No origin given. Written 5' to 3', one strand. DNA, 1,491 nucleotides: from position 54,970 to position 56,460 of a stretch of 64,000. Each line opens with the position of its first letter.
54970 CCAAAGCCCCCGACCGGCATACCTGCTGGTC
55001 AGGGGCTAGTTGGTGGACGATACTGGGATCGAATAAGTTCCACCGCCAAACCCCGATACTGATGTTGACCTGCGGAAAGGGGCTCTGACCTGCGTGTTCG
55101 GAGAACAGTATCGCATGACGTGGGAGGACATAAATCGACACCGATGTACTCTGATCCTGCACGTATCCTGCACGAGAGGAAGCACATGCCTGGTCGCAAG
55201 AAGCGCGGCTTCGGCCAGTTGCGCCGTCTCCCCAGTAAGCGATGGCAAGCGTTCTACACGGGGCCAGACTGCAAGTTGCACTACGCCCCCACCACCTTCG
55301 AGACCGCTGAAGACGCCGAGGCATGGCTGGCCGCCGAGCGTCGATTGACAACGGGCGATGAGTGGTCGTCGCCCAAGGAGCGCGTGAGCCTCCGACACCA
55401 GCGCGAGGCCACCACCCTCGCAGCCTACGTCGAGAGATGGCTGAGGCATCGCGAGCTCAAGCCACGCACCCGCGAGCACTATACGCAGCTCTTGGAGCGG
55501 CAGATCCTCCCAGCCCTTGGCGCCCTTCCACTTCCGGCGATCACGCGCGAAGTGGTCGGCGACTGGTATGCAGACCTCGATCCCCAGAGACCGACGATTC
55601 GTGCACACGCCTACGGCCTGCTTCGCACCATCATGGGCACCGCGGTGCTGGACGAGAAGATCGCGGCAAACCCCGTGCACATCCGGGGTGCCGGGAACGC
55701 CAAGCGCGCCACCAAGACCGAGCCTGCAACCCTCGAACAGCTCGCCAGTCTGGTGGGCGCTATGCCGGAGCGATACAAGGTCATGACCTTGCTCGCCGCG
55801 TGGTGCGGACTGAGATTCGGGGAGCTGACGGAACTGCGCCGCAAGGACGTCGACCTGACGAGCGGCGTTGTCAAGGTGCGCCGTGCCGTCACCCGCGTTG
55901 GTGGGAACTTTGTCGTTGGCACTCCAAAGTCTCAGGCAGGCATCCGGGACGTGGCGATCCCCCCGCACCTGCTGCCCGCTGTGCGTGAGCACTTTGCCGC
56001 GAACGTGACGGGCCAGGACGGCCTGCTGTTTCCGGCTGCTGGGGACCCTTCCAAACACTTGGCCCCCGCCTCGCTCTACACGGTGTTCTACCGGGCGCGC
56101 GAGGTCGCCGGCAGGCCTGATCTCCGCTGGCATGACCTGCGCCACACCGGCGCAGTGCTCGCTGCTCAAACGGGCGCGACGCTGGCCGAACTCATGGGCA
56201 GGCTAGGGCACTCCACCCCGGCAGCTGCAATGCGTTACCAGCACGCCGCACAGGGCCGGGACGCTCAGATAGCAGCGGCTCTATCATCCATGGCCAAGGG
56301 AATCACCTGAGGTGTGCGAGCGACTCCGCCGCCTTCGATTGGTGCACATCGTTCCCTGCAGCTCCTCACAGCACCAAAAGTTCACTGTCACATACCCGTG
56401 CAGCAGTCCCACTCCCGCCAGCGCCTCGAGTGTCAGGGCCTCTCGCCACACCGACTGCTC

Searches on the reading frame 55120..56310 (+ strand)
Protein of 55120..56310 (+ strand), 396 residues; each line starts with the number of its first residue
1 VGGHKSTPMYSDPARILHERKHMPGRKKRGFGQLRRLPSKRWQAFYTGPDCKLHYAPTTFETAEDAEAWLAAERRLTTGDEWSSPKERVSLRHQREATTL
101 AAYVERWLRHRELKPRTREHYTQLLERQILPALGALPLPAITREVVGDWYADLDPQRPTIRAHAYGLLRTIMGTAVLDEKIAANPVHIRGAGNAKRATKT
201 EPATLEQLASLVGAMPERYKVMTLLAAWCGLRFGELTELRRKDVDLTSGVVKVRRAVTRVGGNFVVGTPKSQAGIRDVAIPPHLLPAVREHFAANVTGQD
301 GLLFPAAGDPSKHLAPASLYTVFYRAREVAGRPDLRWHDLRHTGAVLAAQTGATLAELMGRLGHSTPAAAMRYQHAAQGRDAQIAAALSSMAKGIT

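Call 6: search_protein_families(library=pfam, proteins=[window:55120-56310:+], max_evalue=0.01)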
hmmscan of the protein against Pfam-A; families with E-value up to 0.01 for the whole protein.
window:55120-56310:+ (396 aa): 3 families
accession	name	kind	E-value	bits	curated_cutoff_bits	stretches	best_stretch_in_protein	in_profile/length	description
PF00589.27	Phage_integrase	-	3.8e-16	59.8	27.1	1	206-378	6-170/172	Phage integrase family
PF14659.12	Phage_int_SAM_3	-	3.7e-08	33.9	22.6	1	99-153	1-57/58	Phage integrase, N-terminal SAM-like domain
PF22022.2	Phage_int_M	-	0.0023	18.5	27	1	103-186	4-90/96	Phage integrase central domain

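Call 7: search_protein_families(library=padloc, proteins=[window:55120-56310:+], max_evalue=0.01)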
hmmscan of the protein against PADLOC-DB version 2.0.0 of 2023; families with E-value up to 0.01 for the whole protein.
window:55120-56310:+ (396 aa): 0 families

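Call 8: search_protein_families(library=ncbifam, proteins=[window:55120-56310:+], max_evalue=0.01)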
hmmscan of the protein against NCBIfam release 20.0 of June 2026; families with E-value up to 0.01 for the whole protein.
window:55120-56310:+ (396 aa): 6 families
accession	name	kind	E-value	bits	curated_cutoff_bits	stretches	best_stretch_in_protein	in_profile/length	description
NF040815.2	recomb_XerA_Arch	equivalog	2.7e-13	50.1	220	1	194-377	86-255/263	site-specific tyrosine recombinase/integron integrase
TIGR02249.1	integrase_gron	subfamily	2.2e-07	30.6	265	1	202-255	99-154/315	integron integrase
NF007371.0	PRK09871.1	subfamily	0.00011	21.8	222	1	209-256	18-65/198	tyrosine-type DNA invertase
NF003462.0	PRK05084.1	equivalog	0.00014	20.7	267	1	228-381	206-349/360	tyrosine recombinase XerS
TIGR02224.1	recomb_XerC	equivalog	0.00015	21.3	335.15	1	218-377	129-278/295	tyrosine recombinase XerC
NF011946.0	PRK15417.1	equivalog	0.0016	17.6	435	0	313-391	251-330/337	integron integrase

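Call 9: search_protein_families(library=phrogs, proteins=[window:55120-56310:+], max_evalue=0.01)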
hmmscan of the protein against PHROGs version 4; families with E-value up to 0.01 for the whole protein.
window:55120-56310:+ (396 aa): 5 families
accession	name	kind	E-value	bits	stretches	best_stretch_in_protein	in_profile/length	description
phrog_1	-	integration and excision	2.2e-60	206.6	1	36-389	118-448/611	integrase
phrog_216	-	integration and excision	2.6e-28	100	1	163-389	17-237/301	integrase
phrog_35951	-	unknown function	0.00063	21.2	1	327-386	13-72/97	-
phrog_7269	-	integration and excision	0.0024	18.8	1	335-380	28-73/89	integrase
phrog_7685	-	integration and excision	0.006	17.2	1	329-389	175-236/240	integrase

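Call 84: search_dna_similar(query=window:55186-56310:+, collection=phages, mode=protein, max_evalue=1e-10, max_rows=8)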
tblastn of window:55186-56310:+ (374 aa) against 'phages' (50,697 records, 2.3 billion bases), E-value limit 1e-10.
Records with a match: 400; places in all: 403; records where one place covers at least 80% of the query: 278.
Best place of each record, by identity: <60% 400.
By first word of the organism name: Mycobacterium 298; Gordonia 32; Arthrobacter 24; Bacteriophage 14; Fromanvirus 5; Thermus 5; Bacillus 3; Ralstonia 3; Pseudomonas 3; Rothia 2; and 9 more.
By host as written in the record: Mycobacterium smegmatis mc2 155 208; Mycobacterium smegmatis mc#155 44; Gordonia terrae 3612 30; - 28; Arthrobacter globiformis B-2979 10; Arthrobacter globiformis NRRL B-2979 SEA 10; Mycobacterium smegmatis mc2155 8; Mycobacterium smegmatis 6; and 33 more.
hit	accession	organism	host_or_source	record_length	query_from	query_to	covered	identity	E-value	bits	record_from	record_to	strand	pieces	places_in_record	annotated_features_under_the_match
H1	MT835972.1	Bacteriophage sp.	human fecal samples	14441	6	371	98%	50.4%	2e-87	294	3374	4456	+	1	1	record has no annotation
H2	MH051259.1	Mycobacterium phage TNguyen7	Mycobacterium smegmatis mc2 155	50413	1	370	99%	41.7%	2e-68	239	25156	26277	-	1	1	33: integrase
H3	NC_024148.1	Mycobacterium phage Phantastic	Mycobacterium smegmatis mc2 155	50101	1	371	99%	41.5%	2e-67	236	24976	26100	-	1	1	33: integrase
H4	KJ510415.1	Mycobacterium phage Phantastic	Mycobacterium smegmatis mc2 155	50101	1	371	99%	41.5%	2e-67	236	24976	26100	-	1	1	33: integrase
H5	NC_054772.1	Mycobacterium phage BabyRay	Mycobacterium smegmatis mc2 155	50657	1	371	99%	40.9%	5e-67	235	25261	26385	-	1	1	tyrosine-type recombinase/integrase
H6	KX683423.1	Mycobacterium phage BabyRay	Mycobacterium smegmatis mc2 155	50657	1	371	99%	40.9%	5e-67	235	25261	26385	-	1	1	integrase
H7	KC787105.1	Mycobacterium phage Chy4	Mycobacterium tuberculosis; ...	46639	5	374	99%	41.0%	2e-63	225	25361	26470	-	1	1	integrase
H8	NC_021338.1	Mycobacterium phage Chy4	Mycobacterium tuberculosis; ...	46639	5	374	99%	41.0%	2e-63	225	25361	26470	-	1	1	tyrosine-type recombinase/integrase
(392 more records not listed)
